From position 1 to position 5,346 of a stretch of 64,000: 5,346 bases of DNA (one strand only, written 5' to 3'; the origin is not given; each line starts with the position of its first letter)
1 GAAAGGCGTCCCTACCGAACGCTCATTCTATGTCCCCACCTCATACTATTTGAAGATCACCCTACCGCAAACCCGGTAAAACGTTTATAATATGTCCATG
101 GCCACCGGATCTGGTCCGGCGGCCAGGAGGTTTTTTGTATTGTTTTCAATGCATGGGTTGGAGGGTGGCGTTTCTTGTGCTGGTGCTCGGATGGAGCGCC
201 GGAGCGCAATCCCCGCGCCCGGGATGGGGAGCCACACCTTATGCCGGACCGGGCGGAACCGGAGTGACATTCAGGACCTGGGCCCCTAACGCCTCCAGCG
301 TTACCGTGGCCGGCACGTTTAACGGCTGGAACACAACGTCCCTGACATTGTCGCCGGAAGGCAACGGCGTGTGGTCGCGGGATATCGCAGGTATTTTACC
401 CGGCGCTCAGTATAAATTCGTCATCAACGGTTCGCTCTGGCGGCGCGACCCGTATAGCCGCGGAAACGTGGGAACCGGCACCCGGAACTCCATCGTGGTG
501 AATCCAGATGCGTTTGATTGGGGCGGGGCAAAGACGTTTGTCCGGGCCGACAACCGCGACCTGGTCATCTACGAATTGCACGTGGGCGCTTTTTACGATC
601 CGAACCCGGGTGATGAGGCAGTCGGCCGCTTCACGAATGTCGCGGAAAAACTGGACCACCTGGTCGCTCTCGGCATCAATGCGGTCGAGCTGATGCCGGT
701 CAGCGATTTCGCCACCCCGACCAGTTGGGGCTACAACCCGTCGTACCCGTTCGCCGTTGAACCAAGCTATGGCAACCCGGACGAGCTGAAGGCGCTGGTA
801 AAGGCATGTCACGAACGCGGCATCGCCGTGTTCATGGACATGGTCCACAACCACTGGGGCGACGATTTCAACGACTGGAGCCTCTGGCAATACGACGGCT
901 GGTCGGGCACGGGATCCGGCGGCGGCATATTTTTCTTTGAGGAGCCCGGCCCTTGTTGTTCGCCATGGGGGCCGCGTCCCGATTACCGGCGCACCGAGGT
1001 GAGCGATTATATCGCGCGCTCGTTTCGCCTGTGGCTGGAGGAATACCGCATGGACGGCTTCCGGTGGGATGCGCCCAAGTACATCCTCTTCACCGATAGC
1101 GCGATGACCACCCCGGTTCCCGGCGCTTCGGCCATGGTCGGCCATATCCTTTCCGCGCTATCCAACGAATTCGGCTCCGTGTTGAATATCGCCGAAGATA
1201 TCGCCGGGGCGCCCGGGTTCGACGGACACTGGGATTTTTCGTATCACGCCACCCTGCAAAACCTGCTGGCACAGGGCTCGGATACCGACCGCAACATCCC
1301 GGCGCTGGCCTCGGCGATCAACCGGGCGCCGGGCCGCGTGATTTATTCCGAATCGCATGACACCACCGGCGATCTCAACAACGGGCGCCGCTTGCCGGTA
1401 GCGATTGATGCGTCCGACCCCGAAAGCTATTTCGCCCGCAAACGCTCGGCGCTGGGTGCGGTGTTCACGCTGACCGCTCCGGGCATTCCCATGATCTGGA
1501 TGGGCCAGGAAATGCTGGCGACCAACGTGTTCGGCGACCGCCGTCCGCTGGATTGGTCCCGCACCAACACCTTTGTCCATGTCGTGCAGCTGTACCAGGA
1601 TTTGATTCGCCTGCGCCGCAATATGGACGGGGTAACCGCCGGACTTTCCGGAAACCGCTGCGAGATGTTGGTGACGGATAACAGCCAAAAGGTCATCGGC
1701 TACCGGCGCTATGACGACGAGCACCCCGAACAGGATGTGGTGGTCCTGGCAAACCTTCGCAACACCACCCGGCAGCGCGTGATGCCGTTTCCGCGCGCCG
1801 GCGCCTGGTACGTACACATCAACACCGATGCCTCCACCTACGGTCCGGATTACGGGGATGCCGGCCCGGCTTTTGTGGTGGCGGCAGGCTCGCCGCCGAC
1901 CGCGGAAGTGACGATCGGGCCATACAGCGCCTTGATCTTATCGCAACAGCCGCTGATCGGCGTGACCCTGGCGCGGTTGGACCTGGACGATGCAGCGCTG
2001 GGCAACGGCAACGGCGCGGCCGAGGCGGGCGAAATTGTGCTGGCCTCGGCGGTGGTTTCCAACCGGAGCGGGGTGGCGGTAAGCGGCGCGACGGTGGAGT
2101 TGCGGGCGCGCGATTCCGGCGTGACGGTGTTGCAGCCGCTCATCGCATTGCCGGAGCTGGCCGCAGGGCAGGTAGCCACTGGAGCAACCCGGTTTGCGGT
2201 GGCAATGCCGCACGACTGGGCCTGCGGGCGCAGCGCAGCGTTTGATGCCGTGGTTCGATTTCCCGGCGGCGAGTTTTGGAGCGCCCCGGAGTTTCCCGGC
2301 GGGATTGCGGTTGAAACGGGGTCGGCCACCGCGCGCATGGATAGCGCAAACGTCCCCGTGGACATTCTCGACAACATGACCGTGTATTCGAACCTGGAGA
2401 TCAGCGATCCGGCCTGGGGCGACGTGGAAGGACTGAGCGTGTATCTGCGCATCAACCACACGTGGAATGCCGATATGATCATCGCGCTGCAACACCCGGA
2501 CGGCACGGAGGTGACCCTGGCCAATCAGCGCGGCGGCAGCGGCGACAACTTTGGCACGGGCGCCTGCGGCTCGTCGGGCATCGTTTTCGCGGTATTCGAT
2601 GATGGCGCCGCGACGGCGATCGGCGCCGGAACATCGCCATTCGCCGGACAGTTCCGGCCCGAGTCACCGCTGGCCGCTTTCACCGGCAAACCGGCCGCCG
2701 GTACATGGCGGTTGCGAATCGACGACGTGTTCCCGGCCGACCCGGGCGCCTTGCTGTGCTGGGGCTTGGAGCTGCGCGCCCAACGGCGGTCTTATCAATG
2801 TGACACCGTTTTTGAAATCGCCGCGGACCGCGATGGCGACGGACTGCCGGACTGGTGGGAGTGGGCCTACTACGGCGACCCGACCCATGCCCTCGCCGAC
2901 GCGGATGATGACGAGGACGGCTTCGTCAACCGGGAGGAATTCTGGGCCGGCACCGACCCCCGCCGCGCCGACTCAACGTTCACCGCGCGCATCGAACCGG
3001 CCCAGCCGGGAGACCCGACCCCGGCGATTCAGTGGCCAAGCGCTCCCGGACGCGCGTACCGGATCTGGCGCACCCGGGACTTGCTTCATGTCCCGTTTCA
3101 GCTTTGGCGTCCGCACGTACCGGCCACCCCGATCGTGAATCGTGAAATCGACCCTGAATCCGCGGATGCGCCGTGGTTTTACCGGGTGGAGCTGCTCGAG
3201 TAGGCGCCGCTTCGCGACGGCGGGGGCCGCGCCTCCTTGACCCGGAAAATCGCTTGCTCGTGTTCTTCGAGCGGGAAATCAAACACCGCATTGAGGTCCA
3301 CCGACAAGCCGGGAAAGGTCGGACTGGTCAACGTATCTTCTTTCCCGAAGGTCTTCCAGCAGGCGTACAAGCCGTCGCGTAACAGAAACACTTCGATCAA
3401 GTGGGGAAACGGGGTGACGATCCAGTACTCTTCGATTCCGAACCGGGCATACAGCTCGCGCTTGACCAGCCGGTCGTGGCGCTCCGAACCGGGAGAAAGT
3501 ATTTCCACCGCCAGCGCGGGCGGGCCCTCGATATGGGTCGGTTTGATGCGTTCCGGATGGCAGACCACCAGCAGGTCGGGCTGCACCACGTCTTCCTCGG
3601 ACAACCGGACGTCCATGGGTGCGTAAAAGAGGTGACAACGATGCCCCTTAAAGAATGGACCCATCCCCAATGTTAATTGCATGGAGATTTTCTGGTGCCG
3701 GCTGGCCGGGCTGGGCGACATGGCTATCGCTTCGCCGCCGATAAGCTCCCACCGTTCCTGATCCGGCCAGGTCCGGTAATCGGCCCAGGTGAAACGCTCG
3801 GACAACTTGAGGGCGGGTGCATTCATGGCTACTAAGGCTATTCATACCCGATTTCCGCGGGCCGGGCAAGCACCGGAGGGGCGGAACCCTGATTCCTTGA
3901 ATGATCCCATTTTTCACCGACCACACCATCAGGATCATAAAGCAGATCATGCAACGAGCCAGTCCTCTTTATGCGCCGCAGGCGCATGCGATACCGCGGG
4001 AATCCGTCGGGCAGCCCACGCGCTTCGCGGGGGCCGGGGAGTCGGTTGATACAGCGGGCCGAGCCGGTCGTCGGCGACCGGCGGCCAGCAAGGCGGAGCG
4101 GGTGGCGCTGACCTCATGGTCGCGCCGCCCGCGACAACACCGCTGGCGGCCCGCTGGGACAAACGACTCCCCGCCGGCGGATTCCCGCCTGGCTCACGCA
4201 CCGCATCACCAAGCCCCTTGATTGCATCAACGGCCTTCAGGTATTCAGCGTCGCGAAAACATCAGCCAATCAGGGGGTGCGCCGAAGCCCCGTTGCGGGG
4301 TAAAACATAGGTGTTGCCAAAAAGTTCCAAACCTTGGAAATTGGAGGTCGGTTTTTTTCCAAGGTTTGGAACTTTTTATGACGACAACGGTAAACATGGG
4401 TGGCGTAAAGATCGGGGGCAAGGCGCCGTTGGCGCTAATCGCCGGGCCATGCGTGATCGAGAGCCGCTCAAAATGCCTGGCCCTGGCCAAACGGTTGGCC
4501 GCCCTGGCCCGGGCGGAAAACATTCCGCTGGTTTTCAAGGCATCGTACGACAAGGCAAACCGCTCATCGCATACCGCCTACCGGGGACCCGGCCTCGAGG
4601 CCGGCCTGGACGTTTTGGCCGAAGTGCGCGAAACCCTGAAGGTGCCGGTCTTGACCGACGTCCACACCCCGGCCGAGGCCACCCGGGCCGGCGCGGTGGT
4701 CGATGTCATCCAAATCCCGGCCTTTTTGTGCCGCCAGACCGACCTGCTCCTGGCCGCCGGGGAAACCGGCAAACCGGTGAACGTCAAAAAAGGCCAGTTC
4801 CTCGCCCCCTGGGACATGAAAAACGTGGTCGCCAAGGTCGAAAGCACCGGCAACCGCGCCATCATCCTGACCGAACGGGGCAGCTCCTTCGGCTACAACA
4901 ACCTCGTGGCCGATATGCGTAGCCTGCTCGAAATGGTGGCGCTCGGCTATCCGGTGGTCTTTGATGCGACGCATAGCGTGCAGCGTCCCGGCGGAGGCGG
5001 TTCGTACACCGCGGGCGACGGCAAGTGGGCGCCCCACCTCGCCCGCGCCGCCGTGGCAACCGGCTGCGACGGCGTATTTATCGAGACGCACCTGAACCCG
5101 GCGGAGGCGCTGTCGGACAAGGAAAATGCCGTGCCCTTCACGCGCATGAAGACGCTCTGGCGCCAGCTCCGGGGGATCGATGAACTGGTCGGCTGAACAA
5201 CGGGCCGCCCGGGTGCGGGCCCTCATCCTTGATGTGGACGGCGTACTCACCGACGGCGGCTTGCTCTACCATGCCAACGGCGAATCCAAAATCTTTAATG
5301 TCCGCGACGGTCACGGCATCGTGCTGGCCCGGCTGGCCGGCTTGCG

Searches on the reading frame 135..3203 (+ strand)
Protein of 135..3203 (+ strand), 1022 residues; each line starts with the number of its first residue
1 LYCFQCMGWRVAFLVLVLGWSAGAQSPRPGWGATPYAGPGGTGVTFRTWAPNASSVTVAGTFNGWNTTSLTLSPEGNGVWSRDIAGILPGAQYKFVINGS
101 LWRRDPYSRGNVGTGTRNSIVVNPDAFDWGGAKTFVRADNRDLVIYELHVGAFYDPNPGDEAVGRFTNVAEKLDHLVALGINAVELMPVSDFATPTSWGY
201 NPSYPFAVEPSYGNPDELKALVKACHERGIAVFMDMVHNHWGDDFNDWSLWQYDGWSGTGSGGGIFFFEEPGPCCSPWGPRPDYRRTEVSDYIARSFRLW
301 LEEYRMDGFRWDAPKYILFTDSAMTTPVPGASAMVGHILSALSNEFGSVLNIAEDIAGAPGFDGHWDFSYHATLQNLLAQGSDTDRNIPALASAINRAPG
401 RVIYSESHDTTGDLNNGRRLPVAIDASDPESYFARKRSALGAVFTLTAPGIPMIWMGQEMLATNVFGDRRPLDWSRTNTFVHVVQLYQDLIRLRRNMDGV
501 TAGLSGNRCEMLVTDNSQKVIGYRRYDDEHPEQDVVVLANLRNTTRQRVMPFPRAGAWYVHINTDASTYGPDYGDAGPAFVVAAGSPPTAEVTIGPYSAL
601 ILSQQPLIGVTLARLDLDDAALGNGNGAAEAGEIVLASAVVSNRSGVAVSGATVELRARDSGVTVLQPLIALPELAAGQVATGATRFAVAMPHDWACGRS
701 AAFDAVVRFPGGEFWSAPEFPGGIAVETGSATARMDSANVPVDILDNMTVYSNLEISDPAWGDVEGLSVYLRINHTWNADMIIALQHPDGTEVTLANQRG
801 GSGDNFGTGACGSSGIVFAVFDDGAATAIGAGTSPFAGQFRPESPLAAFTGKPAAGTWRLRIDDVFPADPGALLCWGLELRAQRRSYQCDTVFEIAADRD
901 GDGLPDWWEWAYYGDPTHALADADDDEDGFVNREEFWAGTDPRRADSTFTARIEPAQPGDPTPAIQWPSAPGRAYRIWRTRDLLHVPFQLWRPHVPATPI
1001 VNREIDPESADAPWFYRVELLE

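Call 46: search_protein_families(library=pfam, proteins=[window:135-3203:+], max_evalue=0.00001)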
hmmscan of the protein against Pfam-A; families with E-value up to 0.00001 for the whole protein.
window:135-3203:+ (1022 aa): 4 families
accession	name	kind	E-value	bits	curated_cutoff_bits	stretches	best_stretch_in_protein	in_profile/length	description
PF00128.31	Alpha-amylase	-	7.1e-23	82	22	1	161-246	13-97/446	Alpha amylase, catalytic domain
PF02922.24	CBM_48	-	4.6e-14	53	22.4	1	32-107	3-82/83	Carbohydrate-binding module 48 (Isoamylase N-terminal domain)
PF01483.27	P_proprotein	-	1.6e-11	44.6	21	1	765-879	2-85/86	Proprotein convertase P-domain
PF02806.24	Alpha-amylase_C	-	7.4e-08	33.1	21.2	1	515-603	6-93/95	Alpha amylase, C-terminal all-beta domain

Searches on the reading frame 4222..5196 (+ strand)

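Call 71: search_protein_families(library=pfam, proteins=[window:4222-5196:+], max_evalue=1)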
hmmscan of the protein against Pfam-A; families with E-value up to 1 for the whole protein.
window:4222-5196:+ (324 aa): 2 families
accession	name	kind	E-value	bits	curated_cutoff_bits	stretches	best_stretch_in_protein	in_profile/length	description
PF00793.26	DAHP_synth_1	-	2e-69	234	25.5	1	61-316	9-261/270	DAHP synthetase I family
PF03102.20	NeuB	-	0.13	12.2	22.1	0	157-218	83-147/241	NeuB family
